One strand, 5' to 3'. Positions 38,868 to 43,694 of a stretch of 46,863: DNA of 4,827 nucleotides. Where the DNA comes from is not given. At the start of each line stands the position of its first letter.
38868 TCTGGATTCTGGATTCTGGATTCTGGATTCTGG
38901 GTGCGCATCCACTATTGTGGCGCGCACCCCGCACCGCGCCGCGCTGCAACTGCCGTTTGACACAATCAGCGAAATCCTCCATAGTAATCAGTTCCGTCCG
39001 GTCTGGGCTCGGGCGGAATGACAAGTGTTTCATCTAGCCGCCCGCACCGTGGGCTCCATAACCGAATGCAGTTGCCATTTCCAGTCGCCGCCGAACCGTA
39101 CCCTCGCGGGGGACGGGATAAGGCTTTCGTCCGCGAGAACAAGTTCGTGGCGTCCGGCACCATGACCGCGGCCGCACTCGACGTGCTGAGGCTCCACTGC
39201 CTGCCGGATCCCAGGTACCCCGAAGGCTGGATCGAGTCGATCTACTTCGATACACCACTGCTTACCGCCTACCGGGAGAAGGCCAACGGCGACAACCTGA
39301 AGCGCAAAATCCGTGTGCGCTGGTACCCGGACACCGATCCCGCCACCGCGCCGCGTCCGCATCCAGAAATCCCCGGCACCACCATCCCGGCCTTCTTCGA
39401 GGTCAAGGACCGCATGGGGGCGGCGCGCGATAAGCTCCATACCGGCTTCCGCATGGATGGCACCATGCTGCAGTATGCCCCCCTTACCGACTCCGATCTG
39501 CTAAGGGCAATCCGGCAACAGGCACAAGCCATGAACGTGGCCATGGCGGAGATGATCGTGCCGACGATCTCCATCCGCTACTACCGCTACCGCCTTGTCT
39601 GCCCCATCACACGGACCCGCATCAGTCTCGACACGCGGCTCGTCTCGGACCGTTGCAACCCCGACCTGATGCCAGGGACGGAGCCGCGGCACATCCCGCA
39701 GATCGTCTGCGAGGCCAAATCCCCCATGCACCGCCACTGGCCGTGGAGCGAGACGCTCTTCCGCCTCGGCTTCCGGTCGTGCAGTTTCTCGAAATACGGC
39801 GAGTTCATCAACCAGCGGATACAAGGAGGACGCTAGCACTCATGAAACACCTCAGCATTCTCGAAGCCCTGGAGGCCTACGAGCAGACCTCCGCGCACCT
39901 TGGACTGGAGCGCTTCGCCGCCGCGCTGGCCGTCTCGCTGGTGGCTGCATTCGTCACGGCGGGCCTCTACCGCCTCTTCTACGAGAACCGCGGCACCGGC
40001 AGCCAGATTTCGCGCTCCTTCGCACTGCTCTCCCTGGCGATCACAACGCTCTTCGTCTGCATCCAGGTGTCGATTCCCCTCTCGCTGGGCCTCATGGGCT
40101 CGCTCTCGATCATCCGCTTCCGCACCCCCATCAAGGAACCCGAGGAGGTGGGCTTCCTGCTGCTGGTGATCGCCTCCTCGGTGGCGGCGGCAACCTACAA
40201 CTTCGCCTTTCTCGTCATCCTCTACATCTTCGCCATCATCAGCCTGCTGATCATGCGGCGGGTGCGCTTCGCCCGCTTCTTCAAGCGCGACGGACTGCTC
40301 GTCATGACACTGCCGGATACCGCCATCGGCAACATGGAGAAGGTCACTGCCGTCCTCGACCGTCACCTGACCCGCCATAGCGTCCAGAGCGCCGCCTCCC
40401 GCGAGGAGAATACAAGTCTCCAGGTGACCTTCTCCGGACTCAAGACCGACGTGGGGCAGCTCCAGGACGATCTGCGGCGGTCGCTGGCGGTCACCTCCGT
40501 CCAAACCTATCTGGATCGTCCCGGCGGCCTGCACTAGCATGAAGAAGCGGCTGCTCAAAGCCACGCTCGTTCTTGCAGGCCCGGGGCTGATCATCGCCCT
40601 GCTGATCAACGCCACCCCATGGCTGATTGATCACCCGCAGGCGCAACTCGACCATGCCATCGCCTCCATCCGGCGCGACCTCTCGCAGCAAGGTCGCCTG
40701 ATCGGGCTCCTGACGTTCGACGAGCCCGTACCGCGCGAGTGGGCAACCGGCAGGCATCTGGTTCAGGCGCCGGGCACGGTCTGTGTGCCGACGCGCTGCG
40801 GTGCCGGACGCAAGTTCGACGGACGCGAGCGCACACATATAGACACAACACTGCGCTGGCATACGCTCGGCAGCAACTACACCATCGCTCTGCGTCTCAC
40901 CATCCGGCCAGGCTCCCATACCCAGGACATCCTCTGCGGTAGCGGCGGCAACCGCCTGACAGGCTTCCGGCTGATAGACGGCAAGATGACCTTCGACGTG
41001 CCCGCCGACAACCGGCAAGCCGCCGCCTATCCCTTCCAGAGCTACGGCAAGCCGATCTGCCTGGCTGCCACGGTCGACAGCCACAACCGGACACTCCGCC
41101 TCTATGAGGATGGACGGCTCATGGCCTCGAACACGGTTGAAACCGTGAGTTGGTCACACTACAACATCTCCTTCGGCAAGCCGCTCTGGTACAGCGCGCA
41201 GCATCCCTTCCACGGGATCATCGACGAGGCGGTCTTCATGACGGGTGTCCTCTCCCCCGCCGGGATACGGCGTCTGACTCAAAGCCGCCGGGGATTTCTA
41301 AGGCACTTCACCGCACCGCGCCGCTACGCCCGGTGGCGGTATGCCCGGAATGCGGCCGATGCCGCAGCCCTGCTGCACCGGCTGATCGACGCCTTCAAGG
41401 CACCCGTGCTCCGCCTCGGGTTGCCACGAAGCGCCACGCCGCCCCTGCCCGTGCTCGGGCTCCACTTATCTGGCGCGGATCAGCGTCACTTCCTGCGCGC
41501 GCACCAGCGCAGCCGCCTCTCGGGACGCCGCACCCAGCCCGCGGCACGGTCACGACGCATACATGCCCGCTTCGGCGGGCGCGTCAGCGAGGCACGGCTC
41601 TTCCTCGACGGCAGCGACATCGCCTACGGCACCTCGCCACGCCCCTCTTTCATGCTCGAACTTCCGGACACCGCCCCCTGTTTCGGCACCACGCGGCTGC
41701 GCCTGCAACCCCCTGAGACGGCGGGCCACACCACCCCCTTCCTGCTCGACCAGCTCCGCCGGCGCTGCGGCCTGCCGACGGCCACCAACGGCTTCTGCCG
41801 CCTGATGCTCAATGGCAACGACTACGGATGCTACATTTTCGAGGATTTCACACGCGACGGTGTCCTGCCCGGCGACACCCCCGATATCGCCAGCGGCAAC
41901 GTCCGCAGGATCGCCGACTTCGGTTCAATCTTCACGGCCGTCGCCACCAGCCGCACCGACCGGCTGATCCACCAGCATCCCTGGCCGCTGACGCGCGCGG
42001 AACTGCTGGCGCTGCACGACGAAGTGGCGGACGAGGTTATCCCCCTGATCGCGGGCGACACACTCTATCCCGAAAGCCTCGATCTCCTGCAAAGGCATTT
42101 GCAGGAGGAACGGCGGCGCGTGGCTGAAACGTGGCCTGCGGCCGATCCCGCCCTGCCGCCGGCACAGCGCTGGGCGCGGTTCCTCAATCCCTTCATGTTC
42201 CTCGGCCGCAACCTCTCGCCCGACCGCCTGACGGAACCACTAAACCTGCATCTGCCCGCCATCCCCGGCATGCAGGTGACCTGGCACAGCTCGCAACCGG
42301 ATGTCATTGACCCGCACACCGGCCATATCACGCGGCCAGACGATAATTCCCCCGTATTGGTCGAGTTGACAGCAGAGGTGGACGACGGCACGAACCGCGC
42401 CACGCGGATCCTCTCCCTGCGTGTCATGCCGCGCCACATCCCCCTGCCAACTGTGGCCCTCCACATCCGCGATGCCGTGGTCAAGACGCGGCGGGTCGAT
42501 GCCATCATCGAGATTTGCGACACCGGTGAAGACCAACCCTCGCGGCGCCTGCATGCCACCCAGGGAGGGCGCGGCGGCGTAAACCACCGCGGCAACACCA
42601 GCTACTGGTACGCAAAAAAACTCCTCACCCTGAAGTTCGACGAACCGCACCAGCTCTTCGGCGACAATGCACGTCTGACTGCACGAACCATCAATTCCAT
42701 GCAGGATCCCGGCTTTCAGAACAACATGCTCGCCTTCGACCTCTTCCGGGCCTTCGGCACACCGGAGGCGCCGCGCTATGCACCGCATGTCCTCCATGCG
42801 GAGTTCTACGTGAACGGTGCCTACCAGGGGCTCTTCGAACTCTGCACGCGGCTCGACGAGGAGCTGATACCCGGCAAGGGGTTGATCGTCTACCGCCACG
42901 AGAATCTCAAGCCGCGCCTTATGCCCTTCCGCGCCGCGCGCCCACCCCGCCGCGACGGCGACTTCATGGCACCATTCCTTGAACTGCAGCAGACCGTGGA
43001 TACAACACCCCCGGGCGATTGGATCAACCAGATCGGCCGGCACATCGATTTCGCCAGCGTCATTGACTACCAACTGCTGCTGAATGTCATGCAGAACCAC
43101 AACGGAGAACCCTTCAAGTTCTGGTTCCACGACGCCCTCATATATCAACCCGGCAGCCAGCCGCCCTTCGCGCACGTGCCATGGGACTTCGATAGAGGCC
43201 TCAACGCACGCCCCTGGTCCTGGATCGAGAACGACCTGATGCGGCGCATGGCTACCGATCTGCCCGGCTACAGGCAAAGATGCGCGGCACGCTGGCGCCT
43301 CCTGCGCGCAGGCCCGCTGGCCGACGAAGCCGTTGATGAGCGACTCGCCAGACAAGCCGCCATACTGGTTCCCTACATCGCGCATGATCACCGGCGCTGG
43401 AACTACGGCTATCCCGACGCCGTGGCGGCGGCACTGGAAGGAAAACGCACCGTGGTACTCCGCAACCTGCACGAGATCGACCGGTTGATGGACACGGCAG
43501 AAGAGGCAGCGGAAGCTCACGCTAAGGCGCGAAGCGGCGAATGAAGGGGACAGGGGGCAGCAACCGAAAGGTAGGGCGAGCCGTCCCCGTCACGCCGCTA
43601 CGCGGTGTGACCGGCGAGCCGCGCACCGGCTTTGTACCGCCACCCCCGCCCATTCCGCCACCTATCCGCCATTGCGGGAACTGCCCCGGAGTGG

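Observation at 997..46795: Every long intergenic region is assembled from one small lexicon of hairpin and short-word modules with a conserved order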

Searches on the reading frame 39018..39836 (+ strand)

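Call 34: search_protein_families(library=pfam, proteins=[window:39018-39836:+])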
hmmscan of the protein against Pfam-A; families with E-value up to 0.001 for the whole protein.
window:39018-39836:+ (272 aa): 1 family
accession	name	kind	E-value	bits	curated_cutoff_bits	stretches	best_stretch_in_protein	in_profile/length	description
PF09359.15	VTC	-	1.1e-16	61.6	23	1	71-262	40-229/235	VTC domain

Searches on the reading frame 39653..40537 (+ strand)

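Call 34: search_protein_families(library=pfam, proteins=[window:39653-40537:+])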
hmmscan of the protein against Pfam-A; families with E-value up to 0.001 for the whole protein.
window:39653-40537:+ (294 aa): 1 family
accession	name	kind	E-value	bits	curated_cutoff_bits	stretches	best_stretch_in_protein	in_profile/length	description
PF16316.10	DUF4956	-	1.3e-12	48.2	30.6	1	105-260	8-169/169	Domain of unknown function (DUF4956)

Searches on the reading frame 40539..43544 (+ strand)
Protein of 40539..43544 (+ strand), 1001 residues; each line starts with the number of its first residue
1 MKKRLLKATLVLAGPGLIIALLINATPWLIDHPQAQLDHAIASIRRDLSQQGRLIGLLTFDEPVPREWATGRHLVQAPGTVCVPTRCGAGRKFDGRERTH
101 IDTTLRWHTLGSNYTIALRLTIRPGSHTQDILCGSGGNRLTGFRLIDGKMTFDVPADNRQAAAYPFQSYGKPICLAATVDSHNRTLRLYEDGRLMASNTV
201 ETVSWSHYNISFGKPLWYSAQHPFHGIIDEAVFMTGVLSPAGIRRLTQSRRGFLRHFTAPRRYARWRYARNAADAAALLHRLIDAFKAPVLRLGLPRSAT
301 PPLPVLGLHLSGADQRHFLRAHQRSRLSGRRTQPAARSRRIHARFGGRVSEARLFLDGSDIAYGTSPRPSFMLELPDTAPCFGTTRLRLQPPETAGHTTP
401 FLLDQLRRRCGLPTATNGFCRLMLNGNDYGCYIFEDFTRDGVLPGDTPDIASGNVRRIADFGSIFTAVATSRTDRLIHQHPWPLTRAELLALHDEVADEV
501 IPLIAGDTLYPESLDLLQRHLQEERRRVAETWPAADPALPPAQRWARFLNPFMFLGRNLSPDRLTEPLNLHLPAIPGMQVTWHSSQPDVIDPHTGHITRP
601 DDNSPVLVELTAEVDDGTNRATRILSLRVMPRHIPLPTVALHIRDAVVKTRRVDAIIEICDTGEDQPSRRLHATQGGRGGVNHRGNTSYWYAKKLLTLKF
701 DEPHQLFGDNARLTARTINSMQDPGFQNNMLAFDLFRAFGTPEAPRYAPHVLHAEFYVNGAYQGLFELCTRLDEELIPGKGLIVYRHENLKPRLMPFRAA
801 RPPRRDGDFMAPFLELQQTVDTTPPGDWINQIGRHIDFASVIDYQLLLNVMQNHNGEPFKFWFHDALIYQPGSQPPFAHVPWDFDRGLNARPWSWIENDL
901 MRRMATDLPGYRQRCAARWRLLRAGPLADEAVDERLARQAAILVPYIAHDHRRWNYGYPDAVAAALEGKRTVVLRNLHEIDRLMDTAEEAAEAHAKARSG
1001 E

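Call 34: search_protein_families(library=pfam, proteins=[window:40539-43544:+])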
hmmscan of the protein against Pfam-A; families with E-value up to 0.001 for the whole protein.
window:40539-43544:+ (1001 aa): 3 families
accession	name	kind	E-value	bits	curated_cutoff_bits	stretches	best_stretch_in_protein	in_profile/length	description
PF08757.17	CotH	-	1.5e-22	81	23.8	1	681-956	1-297/322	CotH kinase protein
PF20578.4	aBig_2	-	1.6e-09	37.8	27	1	562-630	19-87/89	Atrophied bacterial Ig domain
PF13385.13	Laminin_G_3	-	4.2e-07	30.7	27.6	1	109-243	13-150/151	Concanavalin A-like lectin/glucanases superfamily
